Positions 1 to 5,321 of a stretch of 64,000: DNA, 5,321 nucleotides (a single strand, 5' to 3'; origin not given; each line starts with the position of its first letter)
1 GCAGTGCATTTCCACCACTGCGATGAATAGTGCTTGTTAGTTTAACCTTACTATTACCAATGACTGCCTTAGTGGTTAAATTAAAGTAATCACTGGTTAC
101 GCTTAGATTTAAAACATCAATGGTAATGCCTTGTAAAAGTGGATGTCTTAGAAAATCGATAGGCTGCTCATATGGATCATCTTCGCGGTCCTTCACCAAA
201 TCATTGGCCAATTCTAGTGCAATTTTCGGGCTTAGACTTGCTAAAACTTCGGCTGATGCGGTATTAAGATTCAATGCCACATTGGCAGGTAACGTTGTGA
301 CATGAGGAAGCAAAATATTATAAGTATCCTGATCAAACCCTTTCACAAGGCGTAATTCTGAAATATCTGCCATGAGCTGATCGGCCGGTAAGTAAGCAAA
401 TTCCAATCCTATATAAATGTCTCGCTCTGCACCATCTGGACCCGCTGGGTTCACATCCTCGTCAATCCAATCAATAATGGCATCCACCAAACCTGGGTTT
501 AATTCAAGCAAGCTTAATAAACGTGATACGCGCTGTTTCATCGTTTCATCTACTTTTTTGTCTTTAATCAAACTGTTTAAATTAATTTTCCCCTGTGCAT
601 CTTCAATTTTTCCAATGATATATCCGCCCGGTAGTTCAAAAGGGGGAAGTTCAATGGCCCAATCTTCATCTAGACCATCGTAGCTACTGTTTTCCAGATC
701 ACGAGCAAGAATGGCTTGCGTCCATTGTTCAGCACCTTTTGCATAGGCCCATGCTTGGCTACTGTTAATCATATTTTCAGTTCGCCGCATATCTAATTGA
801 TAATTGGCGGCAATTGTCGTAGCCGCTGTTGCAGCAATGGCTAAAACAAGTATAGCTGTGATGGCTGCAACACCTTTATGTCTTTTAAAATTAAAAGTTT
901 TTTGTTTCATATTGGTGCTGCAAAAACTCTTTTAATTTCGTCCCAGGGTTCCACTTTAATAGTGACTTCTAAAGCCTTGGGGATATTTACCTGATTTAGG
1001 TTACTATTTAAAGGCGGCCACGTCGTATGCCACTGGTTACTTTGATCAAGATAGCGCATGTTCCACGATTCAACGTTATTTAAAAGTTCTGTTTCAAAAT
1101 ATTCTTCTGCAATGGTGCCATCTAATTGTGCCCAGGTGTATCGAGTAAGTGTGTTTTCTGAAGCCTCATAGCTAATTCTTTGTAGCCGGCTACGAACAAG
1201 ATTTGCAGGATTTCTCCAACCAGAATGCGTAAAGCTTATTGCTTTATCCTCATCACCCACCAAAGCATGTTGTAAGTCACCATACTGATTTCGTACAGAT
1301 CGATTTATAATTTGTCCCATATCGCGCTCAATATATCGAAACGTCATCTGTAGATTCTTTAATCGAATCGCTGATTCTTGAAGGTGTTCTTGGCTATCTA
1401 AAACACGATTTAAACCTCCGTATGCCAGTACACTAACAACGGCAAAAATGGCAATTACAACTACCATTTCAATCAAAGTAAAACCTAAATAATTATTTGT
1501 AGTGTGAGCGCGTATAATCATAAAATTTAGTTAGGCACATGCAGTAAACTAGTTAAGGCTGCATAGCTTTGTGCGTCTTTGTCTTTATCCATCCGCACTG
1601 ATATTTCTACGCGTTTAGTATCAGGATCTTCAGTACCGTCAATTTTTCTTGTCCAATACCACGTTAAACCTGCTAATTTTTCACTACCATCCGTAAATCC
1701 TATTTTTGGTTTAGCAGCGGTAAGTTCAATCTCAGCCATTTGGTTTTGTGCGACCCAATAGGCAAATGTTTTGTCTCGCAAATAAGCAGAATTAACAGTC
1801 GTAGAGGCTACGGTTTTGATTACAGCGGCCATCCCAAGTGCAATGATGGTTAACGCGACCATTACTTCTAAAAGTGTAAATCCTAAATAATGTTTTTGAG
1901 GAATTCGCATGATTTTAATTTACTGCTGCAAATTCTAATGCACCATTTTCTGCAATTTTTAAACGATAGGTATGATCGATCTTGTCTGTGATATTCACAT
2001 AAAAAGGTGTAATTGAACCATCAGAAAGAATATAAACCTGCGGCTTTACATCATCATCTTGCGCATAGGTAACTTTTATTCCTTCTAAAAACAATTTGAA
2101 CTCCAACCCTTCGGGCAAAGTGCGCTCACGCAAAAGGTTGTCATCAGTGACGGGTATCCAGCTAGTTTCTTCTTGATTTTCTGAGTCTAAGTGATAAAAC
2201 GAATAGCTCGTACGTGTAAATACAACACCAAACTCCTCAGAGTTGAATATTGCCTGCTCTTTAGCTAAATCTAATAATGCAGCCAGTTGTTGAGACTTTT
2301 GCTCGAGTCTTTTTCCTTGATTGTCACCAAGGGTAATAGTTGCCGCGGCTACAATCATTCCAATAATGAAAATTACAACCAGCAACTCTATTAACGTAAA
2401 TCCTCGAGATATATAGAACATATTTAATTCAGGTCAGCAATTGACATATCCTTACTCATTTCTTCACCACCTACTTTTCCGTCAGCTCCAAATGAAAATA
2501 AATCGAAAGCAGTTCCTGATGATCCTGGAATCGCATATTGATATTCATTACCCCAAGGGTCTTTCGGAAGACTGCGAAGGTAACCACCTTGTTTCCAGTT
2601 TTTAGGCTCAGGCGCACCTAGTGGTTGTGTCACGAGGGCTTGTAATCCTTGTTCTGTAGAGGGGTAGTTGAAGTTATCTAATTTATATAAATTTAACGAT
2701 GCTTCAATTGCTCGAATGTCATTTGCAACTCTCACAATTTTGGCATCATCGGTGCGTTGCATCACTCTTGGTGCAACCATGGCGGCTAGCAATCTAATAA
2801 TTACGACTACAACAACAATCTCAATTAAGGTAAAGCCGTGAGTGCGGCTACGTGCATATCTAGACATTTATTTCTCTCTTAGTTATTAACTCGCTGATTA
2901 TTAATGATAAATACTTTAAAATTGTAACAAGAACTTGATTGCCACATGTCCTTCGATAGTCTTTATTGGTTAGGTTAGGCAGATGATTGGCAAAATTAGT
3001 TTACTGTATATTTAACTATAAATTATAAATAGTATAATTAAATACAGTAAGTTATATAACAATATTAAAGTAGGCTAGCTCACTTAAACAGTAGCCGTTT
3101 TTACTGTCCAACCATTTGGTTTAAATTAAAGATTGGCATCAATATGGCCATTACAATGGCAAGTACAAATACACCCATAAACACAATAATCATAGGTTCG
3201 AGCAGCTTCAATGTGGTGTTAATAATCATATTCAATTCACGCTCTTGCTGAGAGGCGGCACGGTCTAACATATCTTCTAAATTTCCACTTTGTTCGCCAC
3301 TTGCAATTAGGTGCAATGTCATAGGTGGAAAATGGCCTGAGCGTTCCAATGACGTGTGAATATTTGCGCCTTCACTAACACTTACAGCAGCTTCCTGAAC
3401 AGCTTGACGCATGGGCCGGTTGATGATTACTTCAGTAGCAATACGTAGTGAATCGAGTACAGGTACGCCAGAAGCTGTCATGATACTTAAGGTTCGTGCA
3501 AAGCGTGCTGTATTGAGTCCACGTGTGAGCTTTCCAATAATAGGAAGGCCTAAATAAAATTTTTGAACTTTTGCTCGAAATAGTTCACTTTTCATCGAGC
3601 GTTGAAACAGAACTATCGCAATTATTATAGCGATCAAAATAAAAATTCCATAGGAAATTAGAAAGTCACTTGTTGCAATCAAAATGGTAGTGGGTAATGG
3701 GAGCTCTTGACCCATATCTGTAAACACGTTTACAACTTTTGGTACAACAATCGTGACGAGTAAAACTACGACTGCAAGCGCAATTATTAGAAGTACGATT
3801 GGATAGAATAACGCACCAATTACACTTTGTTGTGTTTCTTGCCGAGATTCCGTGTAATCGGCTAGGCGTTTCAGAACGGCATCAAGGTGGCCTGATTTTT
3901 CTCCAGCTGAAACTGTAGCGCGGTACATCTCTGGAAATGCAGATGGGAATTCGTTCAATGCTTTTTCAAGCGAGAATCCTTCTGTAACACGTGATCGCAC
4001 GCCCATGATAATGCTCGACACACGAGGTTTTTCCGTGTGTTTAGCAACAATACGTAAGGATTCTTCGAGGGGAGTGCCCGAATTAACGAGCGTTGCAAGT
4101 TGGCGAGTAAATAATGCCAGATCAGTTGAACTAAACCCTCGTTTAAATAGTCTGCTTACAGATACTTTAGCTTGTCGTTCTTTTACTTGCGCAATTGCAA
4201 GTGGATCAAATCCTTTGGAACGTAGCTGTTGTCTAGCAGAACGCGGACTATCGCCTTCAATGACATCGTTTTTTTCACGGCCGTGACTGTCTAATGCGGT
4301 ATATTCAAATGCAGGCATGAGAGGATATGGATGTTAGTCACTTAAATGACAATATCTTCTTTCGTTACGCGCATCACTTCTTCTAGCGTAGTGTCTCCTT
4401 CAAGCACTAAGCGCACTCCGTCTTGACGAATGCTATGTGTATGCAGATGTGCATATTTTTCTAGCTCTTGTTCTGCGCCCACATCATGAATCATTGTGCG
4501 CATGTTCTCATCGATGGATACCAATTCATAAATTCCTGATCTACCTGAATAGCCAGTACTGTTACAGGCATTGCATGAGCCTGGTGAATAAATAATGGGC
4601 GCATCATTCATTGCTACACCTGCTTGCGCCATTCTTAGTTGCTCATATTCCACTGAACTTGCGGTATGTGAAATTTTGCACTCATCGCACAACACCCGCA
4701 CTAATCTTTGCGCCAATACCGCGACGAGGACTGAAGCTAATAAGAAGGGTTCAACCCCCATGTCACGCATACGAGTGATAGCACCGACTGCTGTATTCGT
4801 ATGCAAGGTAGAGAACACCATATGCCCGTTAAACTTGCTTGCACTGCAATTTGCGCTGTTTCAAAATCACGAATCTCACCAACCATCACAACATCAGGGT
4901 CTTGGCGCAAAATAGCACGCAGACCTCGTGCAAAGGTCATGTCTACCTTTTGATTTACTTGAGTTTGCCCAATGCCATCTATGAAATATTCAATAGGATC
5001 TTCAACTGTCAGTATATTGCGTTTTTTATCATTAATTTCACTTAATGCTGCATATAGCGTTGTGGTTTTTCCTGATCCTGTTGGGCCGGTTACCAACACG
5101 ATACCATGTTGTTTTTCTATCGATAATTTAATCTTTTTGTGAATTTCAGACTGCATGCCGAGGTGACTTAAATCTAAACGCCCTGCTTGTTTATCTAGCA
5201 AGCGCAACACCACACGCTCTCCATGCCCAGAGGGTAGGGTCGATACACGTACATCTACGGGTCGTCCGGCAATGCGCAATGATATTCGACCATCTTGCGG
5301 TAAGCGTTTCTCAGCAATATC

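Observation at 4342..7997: Type II secretion operon is decaying: secretin gspD has a nonsense codon plus a frameshift, and ATPase gspE has a 1-nt deletion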

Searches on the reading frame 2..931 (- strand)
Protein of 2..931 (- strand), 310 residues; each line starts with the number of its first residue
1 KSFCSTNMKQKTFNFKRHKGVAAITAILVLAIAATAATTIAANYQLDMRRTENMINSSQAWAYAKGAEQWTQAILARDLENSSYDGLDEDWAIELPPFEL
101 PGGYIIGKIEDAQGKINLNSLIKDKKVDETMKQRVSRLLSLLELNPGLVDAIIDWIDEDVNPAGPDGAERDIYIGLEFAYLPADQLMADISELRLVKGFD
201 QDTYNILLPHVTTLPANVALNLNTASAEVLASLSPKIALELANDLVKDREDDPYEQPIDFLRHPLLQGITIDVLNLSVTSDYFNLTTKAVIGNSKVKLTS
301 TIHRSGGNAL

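Call 22: search_protein_families(library=pfam, max_evalue=0.001, proteins=[window:2-931:-])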
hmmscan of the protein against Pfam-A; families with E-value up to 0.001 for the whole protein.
window:2-931:- (310 aa): 3 families
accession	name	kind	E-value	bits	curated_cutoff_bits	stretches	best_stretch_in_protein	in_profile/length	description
PF21687.3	T2SSK_1st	-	1.7e-26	93.5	26.2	1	114-216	1-107/107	Type II secretion system (T2SS), protein K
PF03934.19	T2SSK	-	1.5e-10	41.7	24.2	1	220-270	1-51/63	Type II secretion system (T2SS), protein K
PF12836.13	HHH_3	-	0.00044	20.7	27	0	217-251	3-36/65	Helix-hairpin-helix motif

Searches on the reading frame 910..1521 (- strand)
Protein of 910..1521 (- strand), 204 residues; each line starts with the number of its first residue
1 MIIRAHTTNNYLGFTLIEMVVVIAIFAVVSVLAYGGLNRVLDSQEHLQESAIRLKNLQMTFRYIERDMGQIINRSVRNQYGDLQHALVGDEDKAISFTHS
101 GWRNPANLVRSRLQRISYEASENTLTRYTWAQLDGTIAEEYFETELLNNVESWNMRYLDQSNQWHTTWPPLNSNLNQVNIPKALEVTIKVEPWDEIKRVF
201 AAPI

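Call 38: search_protein_families(library=ncbifam, max_evalue=0.00001, proteins=[window:910-1521:-])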
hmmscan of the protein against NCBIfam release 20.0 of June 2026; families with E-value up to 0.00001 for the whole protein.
window:910-1521:- (204 aa): 2 families
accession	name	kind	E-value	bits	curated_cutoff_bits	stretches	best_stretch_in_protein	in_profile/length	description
TIGR01711.1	gspJ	equivalog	6e-43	146.9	64.85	1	13-200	2-189/192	type II secretion system minor pseudopilin GspJ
TIGR02532.1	IV_pilin_GFxxxE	domain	1.1e-06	28.2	16.3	1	13-34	3-24/24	prepilin-type N-terminal cleavage/methylation domain-containing protein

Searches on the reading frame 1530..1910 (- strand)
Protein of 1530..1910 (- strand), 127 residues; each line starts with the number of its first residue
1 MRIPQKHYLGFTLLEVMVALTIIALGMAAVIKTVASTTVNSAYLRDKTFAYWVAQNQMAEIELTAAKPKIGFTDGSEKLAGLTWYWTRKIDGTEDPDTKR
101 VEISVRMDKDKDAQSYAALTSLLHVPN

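Call 38: search_protein_families(library=ncbifam, max_evalue=0.00001, proteins=[window:1530-1910:-])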
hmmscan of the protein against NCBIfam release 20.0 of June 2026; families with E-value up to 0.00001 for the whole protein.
window:1530-1910:- (127 aa): 2 families
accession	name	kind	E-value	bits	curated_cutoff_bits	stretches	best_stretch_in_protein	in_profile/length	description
TIGR01707.1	gspI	equivalog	4.2e-29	101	44.35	1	10-109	1-100/101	type II secretion system minor pseudopilin GspI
NF041013.1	T4P_ComGE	equivalog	9.3e-07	28.9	49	1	7-63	2-58/83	competence type IV pilus minor pilin ComGE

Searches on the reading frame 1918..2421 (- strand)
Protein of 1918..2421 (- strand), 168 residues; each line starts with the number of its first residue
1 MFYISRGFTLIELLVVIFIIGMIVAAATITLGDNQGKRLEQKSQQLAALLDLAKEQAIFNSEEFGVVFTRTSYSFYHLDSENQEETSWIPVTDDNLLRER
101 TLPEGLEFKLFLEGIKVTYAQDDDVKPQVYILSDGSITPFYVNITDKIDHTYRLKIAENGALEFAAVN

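Call 38: search_protein_families(library=ncbifam, max_evalue=0.00001, proteins=[window:1918-2421:-])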
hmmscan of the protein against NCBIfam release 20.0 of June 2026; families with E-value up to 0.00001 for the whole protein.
window:1918-2421:- (168 aa): 6 families
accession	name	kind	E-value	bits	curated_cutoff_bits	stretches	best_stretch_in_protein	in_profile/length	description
TIGR01708.2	typeII_sec_gspH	equivalog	4.3e-29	101.7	80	1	5-164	1-168/169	type II secretion system minor pseudopilin GspH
NF040982.1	ComGD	equivalog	1.7e-09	38.2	70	1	6-91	2-91/139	competence type IV pilus minor pilin ComGD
TIGR02596.1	TIGR02596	subfamily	2.1e-08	34.5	70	1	8-71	1-65/196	Verru_Chthon cassette protein D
TIGR02532.1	IV_pilin_GFxxxE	domain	3.1e-07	30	16.3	1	6-28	2-24/24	prepilin-type N-terminal cleavage/methylation domain-containing protein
NF007800.0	PRK10506.1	equivalog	1.5e-06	28.2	158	1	5-71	8-75/163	prepilin peptidase-dependent protein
TIGR01710.1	typeII_sec_gspG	equivalog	3e-06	27.3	88.85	1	6-48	1-44/134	type II secretion system major pseudopilin GspG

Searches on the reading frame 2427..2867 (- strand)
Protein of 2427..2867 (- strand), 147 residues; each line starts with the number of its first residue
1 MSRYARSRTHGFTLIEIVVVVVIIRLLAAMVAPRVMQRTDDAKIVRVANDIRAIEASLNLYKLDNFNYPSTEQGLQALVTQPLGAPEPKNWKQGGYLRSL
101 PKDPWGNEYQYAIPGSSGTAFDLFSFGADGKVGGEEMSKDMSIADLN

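Call 38: search_protein_families(library=ncbifam, max_evalue=0.00001, proteins=[window:2427-2867:-])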
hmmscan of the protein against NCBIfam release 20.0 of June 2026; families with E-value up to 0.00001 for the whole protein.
window:2427-2867:- (147 aa): 3 families
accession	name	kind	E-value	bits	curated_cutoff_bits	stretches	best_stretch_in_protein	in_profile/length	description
TIGR01710.1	typeII_sec_gspG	equivalog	4.7e-51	172.3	88.85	1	10-143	1-132/134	type II secretion system major pseudopilin GspG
NF040999.1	pilin_ComGC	equivalog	2.2e-08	34.1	75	1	10-75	2-66/84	competence type IV pilus major pilin ComGC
NF007862.0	PRK10574.1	equivalog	6.6e-06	26.3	138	1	8-78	3-73/145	prepilin peptidase-dependent pilin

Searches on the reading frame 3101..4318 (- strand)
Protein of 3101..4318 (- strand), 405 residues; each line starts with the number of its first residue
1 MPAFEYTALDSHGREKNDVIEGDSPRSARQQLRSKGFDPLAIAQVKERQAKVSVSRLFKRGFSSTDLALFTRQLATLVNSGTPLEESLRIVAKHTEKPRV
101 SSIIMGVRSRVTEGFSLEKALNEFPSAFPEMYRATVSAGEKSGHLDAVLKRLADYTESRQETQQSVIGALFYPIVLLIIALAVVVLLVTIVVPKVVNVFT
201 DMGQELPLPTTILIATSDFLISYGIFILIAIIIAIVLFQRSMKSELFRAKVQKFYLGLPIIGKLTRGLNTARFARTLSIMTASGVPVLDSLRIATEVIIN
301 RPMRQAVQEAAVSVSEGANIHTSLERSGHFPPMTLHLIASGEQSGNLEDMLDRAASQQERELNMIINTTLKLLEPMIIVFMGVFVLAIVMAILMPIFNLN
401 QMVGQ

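Call 5: list_cluster_members(proteins=[window:3101-4318:-, window:4342-4821:-, window:4737-5879:-, window:5888-7585:-, window:7632-7997:-, window:8149-9039:-])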
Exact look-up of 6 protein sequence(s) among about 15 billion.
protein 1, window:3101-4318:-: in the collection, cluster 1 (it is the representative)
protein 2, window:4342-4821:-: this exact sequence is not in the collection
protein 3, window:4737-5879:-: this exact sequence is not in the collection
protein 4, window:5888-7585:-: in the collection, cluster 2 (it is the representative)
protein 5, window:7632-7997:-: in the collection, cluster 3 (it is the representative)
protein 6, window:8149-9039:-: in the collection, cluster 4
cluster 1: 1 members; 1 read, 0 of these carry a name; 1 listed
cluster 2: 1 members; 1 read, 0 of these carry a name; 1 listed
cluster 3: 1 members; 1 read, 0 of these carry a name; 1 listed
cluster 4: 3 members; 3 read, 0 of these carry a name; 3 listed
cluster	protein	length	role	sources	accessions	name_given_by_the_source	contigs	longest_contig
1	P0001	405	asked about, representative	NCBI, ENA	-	-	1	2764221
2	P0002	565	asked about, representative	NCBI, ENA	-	-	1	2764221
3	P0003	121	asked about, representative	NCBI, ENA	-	-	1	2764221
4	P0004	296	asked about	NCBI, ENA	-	-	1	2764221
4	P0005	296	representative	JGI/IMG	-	-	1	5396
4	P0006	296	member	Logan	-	-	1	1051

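Call 6: find_encoding_contigs(protein=P0001, flank=10000, max_places=6)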
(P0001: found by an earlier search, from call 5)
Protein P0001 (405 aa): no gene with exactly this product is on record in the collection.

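Call 7: find_encoding_contigs(protein=P0005, flank=10000, max_places=6)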
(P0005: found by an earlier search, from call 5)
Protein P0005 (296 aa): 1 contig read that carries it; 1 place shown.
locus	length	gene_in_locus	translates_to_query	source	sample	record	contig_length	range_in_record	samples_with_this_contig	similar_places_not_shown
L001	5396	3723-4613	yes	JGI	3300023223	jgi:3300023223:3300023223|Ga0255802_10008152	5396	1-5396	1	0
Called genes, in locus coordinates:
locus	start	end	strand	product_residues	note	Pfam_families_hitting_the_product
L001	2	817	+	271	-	?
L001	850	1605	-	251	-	PF04333:MlaA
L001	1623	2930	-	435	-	-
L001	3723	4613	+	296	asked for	PF11356:T2SSC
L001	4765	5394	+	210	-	?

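Call 32: find_encoding_contigs(protein=P0006, flank=10000)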
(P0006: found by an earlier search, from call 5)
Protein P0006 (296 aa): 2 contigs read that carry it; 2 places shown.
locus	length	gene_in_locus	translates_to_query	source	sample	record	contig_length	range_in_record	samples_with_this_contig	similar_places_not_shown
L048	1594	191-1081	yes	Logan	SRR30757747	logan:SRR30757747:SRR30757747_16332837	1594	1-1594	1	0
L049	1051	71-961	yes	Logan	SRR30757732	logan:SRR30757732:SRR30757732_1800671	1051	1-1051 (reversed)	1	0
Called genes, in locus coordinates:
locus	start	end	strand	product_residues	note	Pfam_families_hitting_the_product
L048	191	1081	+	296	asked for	PF11356:T2SSC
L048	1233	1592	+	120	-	?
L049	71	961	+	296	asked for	PF11356:T2SSC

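Call 38: search_protein_families(library=ncbifam, max_evalue=0.00001, proteins=[window:3104-4318:-])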
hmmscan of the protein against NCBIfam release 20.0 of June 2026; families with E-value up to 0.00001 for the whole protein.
window:3104-4318:- (405 aa): 6 families
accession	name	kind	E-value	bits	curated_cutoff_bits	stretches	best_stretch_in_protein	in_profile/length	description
TIGR02120.1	GspF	equivalog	3.4e-151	504.1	424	1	4-403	1-401/401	type II secretion system inner membrane protein GspF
NF052607.1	T4PiliAsmPilCThrm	equivalog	5.2e-85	286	700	1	1-399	1-400/406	type IV pilus assembly protein PilC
NF052606.1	T4PiliAsmPilCMyx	equivalog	2.6e-82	276.9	700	1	2-401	20-416/419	type IV pilus assembly protein PilC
NF047826.1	T3SSXpsF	equivalog_domain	3.8e-78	263.1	650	1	1-404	1-405/405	type II secretion system protein XpsF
NF007861.0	PRK10573.1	equivalog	3.4e-77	260.2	401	1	4-403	7-398/401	protein transport protein HofC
NF041012.2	T4P_ComGB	equivalog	3.5e-44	151.5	240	1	68-399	4-330/332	competence type IV pilus assembly protein ComGB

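Call 65: find_encoding_contigs(protein=P0002, flank=1000, max_places=3)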
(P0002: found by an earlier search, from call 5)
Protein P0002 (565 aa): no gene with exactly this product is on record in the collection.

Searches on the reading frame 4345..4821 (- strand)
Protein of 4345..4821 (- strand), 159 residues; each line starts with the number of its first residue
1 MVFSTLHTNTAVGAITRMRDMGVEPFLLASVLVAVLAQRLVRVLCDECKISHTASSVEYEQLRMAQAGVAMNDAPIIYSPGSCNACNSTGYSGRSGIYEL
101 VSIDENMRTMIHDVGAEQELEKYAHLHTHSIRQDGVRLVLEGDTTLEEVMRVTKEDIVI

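Call 38: search_protein_families(library=ncbifam, max_evalue=0.00001, proteins=[window:4345-4821:-])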
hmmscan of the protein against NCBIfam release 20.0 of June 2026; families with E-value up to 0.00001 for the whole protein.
window:4345-4821:- (159 aa): 5 families
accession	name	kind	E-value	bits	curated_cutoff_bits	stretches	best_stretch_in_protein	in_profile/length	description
TIGR02533.1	type_II_gspE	equivalog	1.2e-48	166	630.25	1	1-153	339-486/486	type II secretion system ATPase GspE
NF053534.1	T4PilAsmATPsTfpB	equivalog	1.6e-39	135.7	850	1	1-153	432-582/584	type IV pilus assembly ATPase TfpB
TIGR02538.1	type_IV_pilB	equivalog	1e-38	133.3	675.65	1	1-154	412-563/564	type IV-A pilus assembly ATPase PilB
NF007755.0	PRK10436.1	equivalog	4.3e-30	104.8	617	1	1-153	315-459/465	type II secretion system protein GspE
NF041000.1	ATPase_ComGA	equivalog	3.4e-07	29.5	300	1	1-42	225-266/267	competence type IV pilus ATPase ComGA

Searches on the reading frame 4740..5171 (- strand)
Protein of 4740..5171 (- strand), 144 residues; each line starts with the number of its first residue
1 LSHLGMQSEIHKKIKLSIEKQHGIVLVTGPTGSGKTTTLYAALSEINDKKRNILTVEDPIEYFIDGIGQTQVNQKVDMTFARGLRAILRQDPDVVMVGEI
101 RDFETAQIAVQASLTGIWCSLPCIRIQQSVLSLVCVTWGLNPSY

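Call 70: find_homologous_proteins(query=window:4740-5171:-, max_evalue=1e-20)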
Query seq(144 aa) (144 aa): 6270 proteins with E <= 1e-20 among 8000 candidates; the best 120 are listed.
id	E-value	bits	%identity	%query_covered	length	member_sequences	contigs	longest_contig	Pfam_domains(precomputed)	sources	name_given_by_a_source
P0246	1.1e-52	195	70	96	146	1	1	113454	PF00437.27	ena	-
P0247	5.7e-52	193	80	81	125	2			PF00437.27,PF13401.13,PF25199.2,PF13191.13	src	-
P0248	4.7e-51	190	74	88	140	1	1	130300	PF00437.27,PF13401.13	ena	-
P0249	6.0e-51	190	68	91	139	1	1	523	PF00437.27,PF25199.2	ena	-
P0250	2.3e-50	188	80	81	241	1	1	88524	PF00437.27,PF25199.2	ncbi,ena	-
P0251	6.3e-50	186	79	81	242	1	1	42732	PF00437.27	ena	-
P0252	8.4e-50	186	76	81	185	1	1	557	PF13086.13,PF00437.27,PF25199.2,PF13191.13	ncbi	ncbi:GspE/PulE family protein, partial [Stutzerimonas stutzeri]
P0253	3.3e-49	184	78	81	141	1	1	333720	PF00437.27,PF13401.13,PF25199.2,PF13191.13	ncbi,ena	-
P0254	6.2e-49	183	73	81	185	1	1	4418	PF00437.27,PF13401.13,PF25199.2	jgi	-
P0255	7.7e-49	183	77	81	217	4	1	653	PF00437.27,PF25199.2,PF13191.13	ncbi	ncbi:type II secretion system protein GspE, partial [Pseudomonas aeruginosa]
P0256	7.9e-49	183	81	63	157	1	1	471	PF00437.27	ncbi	ncbi:hypothetical protein CQA48_29595, partial [Klebsiella pneumoniae]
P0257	9.1e-49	183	72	91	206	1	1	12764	PF00437.27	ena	-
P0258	1.3e-48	182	77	81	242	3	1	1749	PF00437.27,PF13401.13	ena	-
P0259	1.3e-48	182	81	74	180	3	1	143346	PF00437.27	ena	-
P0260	2.2e-48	181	72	81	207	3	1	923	PF00437.27,PF25199.2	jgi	jgi:general secretion pathway protein E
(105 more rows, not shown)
